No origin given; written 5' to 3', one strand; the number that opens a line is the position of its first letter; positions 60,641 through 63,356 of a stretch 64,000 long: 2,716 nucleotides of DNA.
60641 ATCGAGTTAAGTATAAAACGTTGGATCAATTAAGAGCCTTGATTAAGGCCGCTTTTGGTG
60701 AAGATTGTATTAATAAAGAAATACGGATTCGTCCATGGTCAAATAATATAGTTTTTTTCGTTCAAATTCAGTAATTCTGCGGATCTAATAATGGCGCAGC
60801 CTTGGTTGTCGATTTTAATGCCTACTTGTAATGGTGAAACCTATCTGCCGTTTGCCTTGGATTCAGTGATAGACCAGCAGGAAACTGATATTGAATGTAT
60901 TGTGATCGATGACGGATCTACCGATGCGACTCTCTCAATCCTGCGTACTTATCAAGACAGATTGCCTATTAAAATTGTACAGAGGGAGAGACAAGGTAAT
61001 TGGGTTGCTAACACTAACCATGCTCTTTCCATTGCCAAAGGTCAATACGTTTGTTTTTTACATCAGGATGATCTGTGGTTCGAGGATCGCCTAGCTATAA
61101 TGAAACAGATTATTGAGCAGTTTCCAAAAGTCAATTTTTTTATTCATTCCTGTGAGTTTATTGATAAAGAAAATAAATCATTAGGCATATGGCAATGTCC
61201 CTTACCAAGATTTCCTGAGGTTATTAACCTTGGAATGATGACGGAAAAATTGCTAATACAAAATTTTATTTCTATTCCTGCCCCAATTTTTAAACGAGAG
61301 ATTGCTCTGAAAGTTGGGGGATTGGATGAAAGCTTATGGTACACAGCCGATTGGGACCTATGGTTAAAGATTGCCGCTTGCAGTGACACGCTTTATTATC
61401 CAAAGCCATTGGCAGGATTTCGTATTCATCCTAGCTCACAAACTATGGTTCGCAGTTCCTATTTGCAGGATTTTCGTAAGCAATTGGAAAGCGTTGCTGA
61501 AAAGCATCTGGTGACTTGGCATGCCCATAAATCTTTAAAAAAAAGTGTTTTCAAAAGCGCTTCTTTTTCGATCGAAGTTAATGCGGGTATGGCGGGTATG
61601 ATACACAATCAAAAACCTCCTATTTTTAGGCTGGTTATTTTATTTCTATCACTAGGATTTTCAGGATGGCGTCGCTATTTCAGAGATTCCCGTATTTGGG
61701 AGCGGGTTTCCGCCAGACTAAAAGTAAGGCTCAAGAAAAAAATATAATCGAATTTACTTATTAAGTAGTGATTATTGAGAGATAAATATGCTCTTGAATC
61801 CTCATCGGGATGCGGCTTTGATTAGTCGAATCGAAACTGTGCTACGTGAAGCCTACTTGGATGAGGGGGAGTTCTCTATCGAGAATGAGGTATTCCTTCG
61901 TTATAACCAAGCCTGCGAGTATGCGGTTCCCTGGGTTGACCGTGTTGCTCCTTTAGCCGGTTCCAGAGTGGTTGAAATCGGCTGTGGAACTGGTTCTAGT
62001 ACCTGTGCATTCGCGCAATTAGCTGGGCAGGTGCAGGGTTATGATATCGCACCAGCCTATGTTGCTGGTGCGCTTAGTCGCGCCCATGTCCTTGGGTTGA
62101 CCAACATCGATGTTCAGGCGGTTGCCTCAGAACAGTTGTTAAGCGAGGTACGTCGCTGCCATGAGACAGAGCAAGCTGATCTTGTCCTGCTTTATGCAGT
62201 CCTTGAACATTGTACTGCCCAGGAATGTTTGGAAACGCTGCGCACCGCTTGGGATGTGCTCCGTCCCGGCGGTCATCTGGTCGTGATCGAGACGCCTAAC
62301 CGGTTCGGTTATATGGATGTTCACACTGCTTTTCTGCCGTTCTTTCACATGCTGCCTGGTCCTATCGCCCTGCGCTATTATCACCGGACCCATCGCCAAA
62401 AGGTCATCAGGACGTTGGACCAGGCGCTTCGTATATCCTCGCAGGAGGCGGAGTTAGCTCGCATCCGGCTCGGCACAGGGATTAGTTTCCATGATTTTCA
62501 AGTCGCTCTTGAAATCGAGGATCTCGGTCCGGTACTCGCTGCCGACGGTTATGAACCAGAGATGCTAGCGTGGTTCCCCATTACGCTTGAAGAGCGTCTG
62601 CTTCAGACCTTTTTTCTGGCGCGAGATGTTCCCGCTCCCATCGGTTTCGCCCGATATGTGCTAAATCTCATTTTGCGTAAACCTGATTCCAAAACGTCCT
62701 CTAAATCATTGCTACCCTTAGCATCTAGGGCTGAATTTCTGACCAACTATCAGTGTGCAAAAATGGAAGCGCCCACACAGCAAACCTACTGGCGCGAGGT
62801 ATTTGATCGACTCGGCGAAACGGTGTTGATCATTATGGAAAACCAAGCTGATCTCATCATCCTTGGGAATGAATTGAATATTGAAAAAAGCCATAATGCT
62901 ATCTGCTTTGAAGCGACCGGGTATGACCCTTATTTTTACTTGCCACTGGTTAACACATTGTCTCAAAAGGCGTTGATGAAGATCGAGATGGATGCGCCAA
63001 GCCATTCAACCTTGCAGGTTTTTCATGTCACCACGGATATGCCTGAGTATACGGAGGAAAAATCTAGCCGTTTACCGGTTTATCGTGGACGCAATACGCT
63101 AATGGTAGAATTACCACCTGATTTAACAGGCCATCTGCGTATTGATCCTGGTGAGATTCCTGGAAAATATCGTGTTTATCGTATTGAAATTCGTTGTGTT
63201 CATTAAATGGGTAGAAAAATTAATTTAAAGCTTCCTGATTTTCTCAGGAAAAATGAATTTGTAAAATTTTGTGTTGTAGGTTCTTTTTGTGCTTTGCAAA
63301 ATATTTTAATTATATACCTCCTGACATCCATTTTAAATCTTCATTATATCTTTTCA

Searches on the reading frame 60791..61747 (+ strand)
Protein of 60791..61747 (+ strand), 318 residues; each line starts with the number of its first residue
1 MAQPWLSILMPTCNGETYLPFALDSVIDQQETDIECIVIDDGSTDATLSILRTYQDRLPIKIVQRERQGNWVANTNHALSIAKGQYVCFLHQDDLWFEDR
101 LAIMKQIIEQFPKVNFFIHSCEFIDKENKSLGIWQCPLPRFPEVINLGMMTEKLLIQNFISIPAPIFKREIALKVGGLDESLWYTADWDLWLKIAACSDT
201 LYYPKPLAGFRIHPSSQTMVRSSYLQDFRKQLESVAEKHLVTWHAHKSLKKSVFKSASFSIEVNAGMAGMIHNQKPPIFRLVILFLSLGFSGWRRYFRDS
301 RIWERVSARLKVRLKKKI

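Call 34: search_protein_families(library=pfam, proteins=[window:60791-61747:+], max_evalue=0.001)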
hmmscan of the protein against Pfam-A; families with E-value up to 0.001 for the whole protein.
window:60791-61747:+ (318 aa): 3 families
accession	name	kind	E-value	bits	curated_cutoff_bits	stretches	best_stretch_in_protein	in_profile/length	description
PF00535.33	Glycos_transf_2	-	6.1e-27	95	23.3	1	7-113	1-108/168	Glycosyl transferase family 2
PF10111.15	Glyco_tranf_2_2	-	3.9e-12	46.7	27.3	1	23-238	16-238/276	Glycosyltransferase like family 2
PF13641.12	Glyco_tranf_2_3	-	1.6e-07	32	27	1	6-223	3-212/230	Glycosyltransferase like family 2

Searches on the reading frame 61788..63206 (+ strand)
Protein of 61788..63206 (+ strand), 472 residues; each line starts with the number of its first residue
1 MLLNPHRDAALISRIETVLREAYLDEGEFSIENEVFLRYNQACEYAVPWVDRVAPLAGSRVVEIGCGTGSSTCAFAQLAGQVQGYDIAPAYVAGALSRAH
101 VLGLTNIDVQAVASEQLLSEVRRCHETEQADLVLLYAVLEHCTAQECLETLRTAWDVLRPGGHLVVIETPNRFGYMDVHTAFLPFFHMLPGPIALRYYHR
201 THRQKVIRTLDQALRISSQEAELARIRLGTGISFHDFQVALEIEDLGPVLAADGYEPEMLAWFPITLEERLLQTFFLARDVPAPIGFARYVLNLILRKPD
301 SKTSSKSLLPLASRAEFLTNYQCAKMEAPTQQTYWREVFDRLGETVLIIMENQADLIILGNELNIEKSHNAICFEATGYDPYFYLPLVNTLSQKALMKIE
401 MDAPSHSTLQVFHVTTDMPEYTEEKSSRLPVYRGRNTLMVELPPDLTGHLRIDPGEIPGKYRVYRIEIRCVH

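Call 34: search_protein_families(library=pfam, proteins=[window:61788-63206:+], max_evalue=0.001)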
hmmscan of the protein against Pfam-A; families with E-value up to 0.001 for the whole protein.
window:61788-63206:+ (472 aa): 7 families
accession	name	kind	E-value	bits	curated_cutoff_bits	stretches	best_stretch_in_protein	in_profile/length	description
PF13649.12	Methyltransf_25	-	8.4e-13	49.3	27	1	61-162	1-97/97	Methyltransferase domain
PF08241.18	Methyltransf_11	-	4.9e-12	46.8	21.2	1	62-166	1-95/95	Methyltransferase domain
PF08242.18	Methyltransf_12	-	6.2e-12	46.5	30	1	62-164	1-98/98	Methyltransferase domain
PF13847.12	Methyltransf_31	-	9.4e-12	45.3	27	1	58-168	4-111/145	Methyltransferase domain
PF13489.12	Methyltransf_23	-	2.6e-10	40.7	27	1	45-174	8-123/164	Methyltransferase domain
PF01209.24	Ubie_methyltran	-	1e-06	28.8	20.1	1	51-189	41-174/233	ubiE/COQ5 methyltransferase family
PF13578.12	Methyltransf_24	-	0.00051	21.3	26.3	0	62-166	1-102/105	Methyltransferase domain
